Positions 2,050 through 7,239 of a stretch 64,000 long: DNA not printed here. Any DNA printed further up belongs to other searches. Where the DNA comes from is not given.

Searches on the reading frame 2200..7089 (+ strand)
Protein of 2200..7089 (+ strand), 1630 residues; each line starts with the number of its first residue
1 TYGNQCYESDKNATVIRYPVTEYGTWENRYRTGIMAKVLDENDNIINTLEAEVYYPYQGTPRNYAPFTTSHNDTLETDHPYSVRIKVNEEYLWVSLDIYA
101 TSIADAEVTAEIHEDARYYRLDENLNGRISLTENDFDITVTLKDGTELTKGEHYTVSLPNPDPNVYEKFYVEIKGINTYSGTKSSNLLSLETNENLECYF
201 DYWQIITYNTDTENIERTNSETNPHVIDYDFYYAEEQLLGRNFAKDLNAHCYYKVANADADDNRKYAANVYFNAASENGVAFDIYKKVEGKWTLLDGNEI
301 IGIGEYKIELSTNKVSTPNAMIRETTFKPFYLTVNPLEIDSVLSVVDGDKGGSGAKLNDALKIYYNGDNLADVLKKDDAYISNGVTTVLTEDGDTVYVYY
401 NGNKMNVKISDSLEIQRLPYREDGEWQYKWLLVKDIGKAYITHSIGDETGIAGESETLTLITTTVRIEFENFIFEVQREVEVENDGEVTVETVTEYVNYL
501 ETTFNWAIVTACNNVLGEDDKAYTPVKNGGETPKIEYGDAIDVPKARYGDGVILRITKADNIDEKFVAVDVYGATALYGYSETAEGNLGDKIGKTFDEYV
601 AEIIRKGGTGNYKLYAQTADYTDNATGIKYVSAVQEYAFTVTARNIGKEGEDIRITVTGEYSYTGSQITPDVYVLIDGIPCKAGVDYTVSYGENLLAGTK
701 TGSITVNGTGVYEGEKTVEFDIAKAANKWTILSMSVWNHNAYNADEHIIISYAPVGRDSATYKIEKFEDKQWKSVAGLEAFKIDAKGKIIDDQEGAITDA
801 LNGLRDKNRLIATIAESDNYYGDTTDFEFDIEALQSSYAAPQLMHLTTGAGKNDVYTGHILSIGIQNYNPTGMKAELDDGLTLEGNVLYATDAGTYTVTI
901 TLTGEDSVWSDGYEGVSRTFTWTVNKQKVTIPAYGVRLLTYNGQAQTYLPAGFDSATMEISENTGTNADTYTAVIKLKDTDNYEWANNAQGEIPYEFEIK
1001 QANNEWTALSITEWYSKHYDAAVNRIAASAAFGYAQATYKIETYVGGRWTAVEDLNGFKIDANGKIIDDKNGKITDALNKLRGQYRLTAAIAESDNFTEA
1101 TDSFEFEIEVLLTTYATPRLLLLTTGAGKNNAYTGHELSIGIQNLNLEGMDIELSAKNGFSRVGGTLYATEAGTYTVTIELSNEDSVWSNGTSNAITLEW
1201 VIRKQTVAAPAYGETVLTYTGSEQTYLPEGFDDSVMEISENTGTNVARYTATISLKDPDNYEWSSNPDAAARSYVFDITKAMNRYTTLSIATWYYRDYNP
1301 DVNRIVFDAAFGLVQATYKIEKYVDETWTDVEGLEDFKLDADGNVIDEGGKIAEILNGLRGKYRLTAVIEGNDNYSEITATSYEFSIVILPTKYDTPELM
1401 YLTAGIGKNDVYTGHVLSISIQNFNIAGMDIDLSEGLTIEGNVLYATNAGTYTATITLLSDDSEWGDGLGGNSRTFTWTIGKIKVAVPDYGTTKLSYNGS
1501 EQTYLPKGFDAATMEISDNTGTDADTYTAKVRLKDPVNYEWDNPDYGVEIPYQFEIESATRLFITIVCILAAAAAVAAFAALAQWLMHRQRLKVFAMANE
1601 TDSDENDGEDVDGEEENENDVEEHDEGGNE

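Call 11: search_protein_families(library=pfam, proteins=[window:2200-7089:+], max_evalue=0.01)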
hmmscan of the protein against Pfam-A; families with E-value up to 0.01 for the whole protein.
window:2200-7089:+ (1630 aa): 0 families
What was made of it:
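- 757..7092 (+): Body of the surface protein in frame 1 (2,111 codons plus stop). It comprises an N-terminal cap, a GGxI-repeat beta-helix-like region, a middle region, three repeats of about 278 aa, and a C-terminal transmembrane helix with an acidic tail. No Pfam hit: call 11.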
